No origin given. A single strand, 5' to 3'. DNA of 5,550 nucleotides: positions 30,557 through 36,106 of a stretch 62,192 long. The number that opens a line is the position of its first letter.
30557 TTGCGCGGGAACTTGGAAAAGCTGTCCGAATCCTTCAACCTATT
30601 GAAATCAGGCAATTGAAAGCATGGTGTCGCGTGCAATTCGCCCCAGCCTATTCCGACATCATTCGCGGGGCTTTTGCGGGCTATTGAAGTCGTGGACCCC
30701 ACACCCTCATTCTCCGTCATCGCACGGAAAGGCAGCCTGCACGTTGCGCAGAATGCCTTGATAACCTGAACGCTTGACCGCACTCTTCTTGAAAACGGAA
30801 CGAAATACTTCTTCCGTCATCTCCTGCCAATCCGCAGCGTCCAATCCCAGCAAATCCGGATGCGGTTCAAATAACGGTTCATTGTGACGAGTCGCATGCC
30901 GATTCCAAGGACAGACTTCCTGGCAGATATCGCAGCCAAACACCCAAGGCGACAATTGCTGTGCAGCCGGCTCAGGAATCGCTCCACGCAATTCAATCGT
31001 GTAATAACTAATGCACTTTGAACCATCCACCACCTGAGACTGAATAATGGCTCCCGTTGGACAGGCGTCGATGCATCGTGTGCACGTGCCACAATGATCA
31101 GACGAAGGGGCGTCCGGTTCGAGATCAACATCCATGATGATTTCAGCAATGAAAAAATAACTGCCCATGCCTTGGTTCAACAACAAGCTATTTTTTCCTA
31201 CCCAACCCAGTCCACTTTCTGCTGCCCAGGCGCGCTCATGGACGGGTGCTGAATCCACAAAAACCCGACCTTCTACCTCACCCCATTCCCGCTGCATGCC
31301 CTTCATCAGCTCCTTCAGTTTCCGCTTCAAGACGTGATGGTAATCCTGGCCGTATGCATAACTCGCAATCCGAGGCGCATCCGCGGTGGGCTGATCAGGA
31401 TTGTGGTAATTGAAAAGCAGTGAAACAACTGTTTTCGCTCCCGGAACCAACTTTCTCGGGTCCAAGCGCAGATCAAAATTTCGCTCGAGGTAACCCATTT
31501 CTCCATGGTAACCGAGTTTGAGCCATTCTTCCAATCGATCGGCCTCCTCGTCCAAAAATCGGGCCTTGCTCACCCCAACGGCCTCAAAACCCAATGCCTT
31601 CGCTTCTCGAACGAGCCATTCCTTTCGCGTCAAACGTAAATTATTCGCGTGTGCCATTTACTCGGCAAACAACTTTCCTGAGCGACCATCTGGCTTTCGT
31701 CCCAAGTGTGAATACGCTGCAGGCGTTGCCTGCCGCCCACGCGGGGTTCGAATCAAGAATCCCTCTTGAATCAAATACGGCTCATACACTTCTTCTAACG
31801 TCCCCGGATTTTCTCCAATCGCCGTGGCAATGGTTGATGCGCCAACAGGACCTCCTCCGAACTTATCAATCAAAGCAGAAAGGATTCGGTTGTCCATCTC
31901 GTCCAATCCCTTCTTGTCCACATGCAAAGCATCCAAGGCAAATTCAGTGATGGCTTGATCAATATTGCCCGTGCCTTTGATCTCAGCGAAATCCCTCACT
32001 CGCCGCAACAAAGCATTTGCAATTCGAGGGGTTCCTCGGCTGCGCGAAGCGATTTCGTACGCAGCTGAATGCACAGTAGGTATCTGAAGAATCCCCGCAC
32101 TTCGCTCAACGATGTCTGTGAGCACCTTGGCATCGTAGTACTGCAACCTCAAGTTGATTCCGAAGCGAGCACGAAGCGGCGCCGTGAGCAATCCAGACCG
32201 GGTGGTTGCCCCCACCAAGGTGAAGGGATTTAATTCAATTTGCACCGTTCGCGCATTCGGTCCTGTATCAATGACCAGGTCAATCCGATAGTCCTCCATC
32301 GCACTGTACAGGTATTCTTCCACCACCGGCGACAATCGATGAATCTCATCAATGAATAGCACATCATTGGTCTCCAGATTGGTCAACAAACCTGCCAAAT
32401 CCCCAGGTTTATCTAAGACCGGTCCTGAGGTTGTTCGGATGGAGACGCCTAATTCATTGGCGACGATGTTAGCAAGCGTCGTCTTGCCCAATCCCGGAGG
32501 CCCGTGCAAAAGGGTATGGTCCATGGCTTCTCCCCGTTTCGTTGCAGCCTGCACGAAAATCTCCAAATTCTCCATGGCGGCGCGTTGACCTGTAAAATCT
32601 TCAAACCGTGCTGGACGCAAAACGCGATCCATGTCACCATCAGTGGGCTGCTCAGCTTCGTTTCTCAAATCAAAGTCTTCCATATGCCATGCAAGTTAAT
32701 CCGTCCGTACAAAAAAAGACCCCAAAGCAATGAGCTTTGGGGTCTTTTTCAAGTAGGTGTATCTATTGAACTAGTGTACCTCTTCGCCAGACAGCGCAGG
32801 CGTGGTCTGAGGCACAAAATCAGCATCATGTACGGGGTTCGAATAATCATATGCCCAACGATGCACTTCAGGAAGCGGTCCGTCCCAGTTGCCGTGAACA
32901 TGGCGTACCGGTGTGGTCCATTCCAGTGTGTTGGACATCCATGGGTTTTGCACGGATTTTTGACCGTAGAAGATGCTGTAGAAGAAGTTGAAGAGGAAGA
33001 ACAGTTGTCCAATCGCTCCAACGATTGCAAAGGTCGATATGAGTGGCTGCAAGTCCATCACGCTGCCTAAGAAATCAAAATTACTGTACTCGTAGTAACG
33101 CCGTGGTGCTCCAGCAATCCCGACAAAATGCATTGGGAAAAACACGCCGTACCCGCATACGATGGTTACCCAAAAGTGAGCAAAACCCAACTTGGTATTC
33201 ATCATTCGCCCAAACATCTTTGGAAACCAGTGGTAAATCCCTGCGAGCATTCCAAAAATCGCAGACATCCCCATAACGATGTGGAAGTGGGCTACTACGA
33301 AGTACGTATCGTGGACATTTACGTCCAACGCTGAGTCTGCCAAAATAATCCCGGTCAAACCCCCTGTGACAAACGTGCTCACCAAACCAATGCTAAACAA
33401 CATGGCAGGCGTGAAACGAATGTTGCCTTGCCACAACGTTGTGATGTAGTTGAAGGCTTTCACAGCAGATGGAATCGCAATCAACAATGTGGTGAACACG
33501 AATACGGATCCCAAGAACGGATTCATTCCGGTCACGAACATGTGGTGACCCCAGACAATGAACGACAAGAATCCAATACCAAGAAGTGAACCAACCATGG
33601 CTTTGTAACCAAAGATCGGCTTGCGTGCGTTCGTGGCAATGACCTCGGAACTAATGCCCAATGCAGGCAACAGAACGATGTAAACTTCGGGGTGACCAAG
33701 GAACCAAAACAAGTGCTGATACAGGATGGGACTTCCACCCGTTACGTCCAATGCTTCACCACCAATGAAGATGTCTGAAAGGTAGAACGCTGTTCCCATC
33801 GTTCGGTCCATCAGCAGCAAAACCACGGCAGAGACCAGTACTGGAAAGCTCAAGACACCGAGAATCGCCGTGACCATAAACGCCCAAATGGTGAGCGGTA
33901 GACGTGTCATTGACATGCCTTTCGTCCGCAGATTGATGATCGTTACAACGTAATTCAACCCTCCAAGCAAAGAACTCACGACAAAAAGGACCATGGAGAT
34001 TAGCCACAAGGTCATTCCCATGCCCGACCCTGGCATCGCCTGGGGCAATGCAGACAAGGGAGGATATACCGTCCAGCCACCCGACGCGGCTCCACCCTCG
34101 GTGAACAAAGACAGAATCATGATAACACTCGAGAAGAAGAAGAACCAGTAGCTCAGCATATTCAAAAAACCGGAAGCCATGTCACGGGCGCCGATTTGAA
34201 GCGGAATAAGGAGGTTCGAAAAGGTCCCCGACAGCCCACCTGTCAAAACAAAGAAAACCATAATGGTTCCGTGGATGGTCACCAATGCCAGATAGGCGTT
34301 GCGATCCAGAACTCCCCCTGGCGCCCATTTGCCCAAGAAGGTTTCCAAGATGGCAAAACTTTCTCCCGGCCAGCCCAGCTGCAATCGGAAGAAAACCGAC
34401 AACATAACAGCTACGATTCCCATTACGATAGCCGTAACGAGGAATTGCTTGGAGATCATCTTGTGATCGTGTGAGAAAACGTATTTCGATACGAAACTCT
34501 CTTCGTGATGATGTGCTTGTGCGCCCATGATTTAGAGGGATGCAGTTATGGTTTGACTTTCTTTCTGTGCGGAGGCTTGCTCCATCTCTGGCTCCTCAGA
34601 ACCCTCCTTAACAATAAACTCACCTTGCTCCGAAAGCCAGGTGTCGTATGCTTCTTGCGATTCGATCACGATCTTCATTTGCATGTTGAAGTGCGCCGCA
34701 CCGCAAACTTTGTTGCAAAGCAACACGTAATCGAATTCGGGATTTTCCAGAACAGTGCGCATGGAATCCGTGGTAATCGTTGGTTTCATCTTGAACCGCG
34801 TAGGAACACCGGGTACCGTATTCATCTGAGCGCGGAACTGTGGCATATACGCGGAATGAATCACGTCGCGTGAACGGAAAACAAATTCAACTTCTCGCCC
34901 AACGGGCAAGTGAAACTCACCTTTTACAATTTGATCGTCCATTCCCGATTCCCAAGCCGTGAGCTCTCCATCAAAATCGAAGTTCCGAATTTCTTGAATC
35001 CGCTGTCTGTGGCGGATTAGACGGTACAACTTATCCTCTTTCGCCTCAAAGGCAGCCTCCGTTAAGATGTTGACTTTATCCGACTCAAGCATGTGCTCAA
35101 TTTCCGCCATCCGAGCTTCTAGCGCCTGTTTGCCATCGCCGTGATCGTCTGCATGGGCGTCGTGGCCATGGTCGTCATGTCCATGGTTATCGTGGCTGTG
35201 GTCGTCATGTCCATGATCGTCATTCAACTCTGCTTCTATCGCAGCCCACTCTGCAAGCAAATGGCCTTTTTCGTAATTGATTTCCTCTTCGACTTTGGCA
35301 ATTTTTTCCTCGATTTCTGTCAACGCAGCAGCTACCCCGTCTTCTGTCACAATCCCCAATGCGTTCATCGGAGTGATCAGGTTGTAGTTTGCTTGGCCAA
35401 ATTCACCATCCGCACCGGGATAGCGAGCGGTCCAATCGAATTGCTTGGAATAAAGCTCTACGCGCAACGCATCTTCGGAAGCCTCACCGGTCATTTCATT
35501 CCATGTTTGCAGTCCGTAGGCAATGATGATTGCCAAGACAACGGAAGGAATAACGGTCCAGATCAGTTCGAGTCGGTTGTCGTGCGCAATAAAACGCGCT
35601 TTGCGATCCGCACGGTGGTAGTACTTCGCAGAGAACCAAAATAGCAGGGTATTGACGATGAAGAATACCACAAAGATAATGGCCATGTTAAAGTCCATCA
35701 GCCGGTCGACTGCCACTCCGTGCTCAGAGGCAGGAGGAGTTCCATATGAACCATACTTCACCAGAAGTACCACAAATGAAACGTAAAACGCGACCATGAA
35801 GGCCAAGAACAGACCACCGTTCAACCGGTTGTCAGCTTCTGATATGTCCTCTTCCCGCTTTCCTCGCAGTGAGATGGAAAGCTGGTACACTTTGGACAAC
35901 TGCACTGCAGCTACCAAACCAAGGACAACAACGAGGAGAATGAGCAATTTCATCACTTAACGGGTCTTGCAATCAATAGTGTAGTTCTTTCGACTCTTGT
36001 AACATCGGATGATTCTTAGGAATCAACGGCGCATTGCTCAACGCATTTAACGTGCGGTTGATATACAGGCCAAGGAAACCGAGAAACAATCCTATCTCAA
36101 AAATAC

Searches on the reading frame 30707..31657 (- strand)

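Call 9: search_protein_families(library=pfam, proteins=[window:30707-31657:-], max_evalue=0.001)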
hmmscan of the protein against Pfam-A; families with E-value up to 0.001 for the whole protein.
window:30707-31657:- (316 aa): 7 families
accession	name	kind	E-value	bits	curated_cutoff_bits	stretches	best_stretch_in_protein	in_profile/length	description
PF08331.15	QueG_DUF1730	-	2e-23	82.6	25.1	1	64-136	1-77/77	Epoxyqueuosine reductase QueG, DUF1730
PF13484.11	Fer4_16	-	3e-22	79.6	30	1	188-252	1-66/66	4Fe-4S double cluster binding domain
PF13237.11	Fer4_10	-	2.2e-05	24.7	25.5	0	186-204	6-31/53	4Fe-4S dicluster domain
PF00037.32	Fer4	-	6e-05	23.1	21.1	0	187-204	6-23/24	4Fe-4S binding domain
PF13187.11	Fer4_9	-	0.0001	22.7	27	0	189-204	2-17/52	4Fe-4S dicluster domain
PF13183.11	Fer4_8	-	0.00011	23.1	27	0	184-202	49-67/68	4Fe-4S dicluster domain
PF25160.1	LdpA_Fe-S-bd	-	0.00017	21.7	27.6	0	186-206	25-45/49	LdpA Fe-S cluster-binding domain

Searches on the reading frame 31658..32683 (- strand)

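Call 10: search_protein_families(library=pfam, proteins=[window:31658-32683:-], max_evalue=0.001)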
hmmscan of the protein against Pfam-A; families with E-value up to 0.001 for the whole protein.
window:31658-32683:- (341 aa): 11 families
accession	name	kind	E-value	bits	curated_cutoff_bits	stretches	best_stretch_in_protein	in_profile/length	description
PF05496.18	RuvB_N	-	1.5e-76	256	27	1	22-180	1-159/159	Holliday junction DNA helicase RuvB P-loop domain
PF17864.7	AAA_lid_4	-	5e-29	100.3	27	1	183-256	1-74/74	RuvB AAA lid domain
PF05491.19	RuvB_C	-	7.4e-24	83.9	24.7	1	257-327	1-71/72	RuvB C-terminal winged helix domain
PF00004.35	AAA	-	2.7e-21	76.8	21.2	1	58-181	2-130/131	ATPase family associated with various cellular activities (AAA)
PF07728.20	AAA_5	-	1.7e-06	28.6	22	0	99-174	60-139/139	AAA domain (dynein-related subfamily)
PF13401.12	AAA_22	-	5.1e-06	27.3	27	0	56-82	7-36/130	AAA domain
PF13191.12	AAA_16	-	1.4e-05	26.1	32.6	0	30-80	2-50/167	AAA ATPase domain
PF01078.27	Mg_chelatase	-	8e-05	22.6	20.3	0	27-75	2-43/207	Magnesium chelatase, subunit ChlI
PF07726.17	AAA_3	-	9.2e-05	22.8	27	0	56-136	1-93/131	ATPase family associated with various cellular activities (AAA)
PF06068.19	TIP49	-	0.00016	21.4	23.8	0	28-83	24-79/347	TIP49 P-loop domain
PF13173.12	AAA_14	-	0.00037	20.9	27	1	58-148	6-104/129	AAA domain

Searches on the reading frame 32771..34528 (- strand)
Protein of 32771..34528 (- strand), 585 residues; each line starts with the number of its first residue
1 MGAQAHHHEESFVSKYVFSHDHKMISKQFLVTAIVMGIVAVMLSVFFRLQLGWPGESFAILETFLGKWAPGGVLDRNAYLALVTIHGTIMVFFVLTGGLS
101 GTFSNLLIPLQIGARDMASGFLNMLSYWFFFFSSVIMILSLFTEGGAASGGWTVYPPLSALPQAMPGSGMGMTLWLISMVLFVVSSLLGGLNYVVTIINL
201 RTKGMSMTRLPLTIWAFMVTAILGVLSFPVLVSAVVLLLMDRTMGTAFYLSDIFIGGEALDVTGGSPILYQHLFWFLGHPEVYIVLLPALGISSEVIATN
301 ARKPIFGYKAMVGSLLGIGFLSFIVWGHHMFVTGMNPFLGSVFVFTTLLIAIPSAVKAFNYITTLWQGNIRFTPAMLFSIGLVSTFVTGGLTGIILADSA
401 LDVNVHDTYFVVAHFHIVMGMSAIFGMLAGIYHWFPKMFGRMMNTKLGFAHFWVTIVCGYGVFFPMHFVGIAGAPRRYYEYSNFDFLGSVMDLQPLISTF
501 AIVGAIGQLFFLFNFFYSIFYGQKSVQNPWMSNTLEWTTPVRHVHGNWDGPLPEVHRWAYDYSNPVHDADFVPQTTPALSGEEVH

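Call 10: search_protein_families(library=pfam, proteins=[window:32771-34528:-], max_evalue=0.001)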
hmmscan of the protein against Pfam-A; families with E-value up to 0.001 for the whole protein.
window:32771-34528:- (585 aa): 1 family
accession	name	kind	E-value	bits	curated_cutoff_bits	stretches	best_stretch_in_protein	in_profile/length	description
PF00115.25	COX1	-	1.6e-137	459.3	34.8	1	25-505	2-431/436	Cytochrome C and Quinol oxidase polypeptide I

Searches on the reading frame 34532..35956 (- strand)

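Call 10: search_protein_families(library=pfam, proteins=[window:34532-35956:-], max_evalue=0.001)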
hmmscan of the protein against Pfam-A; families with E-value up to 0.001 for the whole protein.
window:34532-35956:- (474 aa): 2 families
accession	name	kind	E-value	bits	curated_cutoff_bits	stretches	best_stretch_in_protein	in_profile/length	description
PF02790.20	COX2_TM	-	1.3e-11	44.9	22.8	1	77-150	13-87/88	Cytochrome C oxidase subunit II, transmembrane domain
PF00116.26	COX2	-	0.00033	21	22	0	348-433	48-119/120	Cytochrome C oxidase subunit II, periplasmic domain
